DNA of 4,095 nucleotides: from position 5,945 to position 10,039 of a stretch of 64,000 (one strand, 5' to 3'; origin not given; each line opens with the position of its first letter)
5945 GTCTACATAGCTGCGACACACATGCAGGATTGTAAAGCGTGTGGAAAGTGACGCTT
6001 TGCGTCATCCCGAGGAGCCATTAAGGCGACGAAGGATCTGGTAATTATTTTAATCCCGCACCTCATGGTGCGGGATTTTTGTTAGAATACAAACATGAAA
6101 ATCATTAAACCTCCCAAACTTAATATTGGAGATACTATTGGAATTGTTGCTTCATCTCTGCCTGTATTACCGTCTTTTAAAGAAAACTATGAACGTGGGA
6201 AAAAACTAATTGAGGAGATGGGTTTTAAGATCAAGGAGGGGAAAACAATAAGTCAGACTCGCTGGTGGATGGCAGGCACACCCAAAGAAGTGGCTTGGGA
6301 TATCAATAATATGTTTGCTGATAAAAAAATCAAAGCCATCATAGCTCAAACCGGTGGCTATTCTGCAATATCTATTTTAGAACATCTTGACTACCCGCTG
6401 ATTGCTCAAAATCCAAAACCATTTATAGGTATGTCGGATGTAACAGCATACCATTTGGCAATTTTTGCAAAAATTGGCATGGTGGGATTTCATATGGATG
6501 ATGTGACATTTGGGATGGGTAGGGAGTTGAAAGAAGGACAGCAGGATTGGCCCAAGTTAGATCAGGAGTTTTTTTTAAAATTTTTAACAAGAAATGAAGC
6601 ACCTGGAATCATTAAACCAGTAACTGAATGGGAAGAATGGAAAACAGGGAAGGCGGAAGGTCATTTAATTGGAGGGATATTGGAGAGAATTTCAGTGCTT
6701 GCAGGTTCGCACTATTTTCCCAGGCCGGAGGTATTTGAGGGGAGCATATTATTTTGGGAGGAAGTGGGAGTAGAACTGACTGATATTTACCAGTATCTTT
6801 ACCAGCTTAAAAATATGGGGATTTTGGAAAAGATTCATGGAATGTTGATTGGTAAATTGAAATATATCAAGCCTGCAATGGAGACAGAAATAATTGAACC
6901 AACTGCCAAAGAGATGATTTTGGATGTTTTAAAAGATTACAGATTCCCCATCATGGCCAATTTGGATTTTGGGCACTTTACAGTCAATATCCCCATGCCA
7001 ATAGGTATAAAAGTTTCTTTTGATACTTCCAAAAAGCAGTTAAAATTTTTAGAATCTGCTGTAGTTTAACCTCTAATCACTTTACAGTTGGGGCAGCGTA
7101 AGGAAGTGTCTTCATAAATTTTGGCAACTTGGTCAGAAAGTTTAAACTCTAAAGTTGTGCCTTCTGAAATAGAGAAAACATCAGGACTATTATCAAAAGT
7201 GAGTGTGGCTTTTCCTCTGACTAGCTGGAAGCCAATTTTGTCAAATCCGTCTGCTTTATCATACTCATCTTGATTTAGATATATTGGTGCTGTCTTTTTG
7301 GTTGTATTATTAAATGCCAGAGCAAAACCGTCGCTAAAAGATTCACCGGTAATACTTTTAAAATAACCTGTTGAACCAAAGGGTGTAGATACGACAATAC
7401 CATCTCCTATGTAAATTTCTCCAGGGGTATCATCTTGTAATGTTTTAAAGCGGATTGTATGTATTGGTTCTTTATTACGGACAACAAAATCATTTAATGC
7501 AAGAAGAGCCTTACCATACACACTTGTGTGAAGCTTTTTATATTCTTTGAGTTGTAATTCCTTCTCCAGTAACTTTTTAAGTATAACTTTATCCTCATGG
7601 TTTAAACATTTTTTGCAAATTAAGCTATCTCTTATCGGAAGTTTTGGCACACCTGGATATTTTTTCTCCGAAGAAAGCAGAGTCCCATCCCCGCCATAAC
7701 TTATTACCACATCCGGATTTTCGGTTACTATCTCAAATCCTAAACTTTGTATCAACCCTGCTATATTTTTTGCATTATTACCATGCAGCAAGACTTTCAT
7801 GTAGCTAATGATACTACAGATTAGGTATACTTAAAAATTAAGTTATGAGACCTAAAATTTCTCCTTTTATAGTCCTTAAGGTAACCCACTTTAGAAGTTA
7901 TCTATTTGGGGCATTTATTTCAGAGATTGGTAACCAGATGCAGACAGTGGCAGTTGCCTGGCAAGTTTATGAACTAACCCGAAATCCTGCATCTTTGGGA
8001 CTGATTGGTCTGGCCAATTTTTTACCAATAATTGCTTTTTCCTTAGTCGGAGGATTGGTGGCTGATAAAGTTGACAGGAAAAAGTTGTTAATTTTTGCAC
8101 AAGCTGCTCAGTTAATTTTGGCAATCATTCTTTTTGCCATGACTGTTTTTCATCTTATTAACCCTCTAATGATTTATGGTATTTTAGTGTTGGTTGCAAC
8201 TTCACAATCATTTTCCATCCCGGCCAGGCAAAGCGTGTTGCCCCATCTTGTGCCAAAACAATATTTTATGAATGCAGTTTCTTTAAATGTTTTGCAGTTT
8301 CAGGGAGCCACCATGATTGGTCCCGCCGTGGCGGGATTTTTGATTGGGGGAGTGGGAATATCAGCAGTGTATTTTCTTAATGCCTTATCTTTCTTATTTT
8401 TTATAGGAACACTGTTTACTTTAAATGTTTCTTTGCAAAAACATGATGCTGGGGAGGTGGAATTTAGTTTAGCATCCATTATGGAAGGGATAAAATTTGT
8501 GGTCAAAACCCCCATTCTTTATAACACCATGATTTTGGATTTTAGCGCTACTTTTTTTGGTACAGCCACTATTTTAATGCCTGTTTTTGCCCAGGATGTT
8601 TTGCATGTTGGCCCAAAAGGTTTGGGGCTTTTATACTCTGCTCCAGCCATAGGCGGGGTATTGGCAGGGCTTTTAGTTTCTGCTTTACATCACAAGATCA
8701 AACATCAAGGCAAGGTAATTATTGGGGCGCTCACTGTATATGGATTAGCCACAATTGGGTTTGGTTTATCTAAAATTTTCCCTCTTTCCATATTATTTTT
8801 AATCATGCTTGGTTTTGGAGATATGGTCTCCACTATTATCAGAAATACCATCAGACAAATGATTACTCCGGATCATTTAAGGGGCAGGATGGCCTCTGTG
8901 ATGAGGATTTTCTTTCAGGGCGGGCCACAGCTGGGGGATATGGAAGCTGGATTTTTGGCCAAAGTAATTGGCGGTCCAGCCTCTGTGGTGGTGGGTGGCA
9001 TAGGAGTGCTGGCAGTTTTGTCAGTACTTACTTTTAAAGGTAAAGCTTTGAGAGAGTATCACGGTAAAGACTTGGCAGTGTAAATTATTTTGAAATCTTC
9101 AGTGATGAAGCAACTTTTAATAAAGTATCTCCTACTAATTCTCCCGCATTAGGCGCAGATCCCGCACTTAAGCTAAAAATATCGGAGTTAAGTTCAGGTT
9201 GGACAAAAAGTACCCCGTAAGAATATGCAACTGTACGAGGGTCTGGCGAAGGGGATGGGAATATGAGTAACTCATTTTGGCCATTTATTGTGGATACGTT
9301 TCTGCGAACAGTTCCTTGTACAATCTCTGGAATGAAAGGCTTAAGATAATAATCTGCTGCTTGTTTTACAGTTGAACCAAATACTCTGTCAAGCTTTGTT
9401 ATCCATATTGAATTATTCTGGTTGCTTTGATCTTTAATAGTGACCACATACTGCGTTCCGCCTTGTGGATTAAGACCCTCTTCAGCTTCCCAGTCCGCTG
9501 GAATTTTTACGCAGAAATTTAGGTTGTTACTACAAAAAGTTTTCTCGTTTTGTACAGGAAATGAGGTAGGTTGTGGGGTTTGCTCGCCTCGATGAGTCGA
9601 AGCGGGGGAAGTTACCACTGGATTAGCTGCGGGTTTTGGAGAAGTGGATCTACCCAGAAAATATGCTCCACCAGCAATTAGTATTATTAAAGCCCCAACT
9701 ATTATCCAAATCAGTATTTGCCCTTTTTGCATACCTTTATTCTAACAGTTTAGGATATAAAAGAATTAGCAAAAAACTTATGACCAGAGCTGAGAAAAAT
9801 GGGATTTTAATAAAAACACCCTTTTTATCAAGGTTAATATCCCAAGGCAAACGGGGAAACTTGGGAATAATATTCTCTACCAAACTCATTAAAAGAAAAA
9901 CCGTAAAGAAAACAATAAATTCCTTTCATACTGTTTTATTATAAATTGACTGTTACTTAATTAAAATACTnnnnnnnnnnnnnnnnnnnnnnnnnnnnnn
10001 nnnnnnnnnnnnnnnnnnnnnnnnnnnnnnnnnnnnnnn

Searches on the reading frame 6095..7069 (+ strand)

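Call 11: search_protein_families(library=pfam, proteins=[window:6095-7069:+], max_evalue=0.0001)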
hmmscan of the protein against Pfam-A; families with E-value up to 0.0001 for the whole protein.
window:6095-7069:+ (324 aa): 2 families
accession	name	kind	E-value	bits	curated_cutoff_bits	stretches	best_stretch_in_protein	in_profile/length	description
PF02016.21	Peptidase_S66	-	5.7e-33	114.1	25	1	15-133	1-120/121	LD-carboxypeptidase N-terminal domain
PF17676.7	Peptidase_S66C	-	3.6e-26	92.6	23.7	1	188-308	1-119/120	LD-carboxypeptidase C-terminal domain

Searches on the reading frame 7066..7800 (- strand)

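Call 11: search_protein_families(library=pfam, proteins=[window:7066-7800:-], max_evalue=0.0001)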
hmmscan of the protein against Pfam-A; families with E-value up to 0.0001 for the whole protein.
window:7066-7800:- (244 aa): 1 family
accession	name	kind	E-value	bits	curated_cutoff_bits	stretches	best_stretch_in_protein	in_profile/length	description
PF20143.4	NAD_kinase_C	-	3.3e-05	24.1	23.7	1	102-152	1-51/126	ATP-NAD kinase C-terminal domain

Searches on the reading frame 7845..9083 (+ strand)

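Call 11: search_protein_families(library=pfam, proteins=[window:7845-9083:+], max_evalue=0.0001)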
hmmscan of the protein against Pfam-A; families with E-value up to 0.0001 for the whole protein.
window:7845-9083:+ (412 aa): 2 families
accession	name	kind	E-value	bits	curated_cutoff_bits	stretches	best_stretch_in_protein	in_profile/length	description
PF05977.19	MFS_3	-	8.5e-49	166.8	27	1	6-396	2-391/524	Transmembrane secretion effector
PF07690.21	MFS_1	-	8.2e-35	120.8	33.4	1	20-360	2-342/347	Major Facilitator Superfamily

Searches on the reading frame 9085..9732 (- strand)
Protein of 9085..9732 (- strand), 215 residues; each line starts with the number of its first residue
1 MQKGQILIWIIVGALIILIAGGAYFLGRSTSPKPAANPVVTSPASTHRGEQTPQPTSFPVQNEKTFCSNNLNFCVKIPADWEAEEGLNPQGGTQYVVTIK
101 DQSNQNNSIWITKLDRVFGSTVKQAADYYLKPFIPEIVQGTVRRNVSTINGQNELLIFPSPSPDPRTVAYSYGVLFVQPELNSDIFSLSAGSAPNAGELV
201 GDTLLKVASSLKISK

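Call 3: search_protein_families(library=pfam, proteins=[window:9085-9732:-], max_evalue=1)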
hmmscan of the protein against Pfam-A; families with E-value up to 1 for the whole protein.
window:9085-9732:- (215 aa): 1 family
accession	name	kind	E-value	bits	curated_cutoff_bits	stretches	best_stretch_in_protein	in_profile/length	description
PF10583.14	Involucrin_N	-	0.087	13.8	27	1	40-68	23-50/69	Involucrin of squamous epithelia N-terminus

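Call 4: search_protein_families(library=ncbifam, proteins=[window:9085-9732:-], max_evalue=1)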
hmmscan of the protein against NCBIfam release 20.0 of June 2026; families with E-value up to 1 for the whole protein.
window:9085-9732:- (215 aa): 4 families
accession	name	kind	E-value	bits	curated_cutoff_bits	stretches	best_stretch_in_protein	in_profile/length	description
TIGR03927.1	T7SS_EssA_Firm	equivalog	0.026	14.4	32.45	1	2-29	121-148/151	type VII secretion protein EssA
TIGR03931.1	T7SS_Rv3446c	hypoth_equivalog_domain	0.042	14.2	47.6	1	14-86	7-80/194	type VII secretion-associated protein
NF004285.1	PRK05696.1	equivalog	0.062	13.1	179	1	4-42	18-54/171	flagellar basal body-associated protein FliL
NF058582.1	Microco_LAVTG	domain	0.39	10.9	27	1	4-24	7-27/34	LAVTG motif-containing sortase-dependent surface protein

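Call 100: search_protein_families(library=phrogs, proteins=[window:9085-9729:-], max_evalue=0.01)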
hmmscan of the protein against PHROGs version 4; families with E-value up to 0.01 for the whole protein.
window:9085-9729:- (214 aa): 0 families

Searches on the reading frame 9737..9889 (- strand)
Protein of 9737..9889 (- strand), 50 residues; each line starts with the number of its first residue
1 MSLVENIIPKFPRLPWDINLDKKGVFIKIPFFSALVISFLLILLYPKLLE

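Call 66: search_protein_families(library=pfam, proteins=[window:9737-9889:-], max_evalue=0.05)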
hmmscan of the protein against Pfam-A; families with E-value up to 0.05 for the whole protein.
window:9737-9889:- (50 aa): 1 family
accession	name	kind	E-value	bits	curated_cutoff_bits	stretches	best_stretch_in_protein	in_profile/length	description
PF11146.13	DUF2905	-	4.1e-07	30.6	22.2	1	4-44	21-60/64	Protein of unknown function (DUF2905)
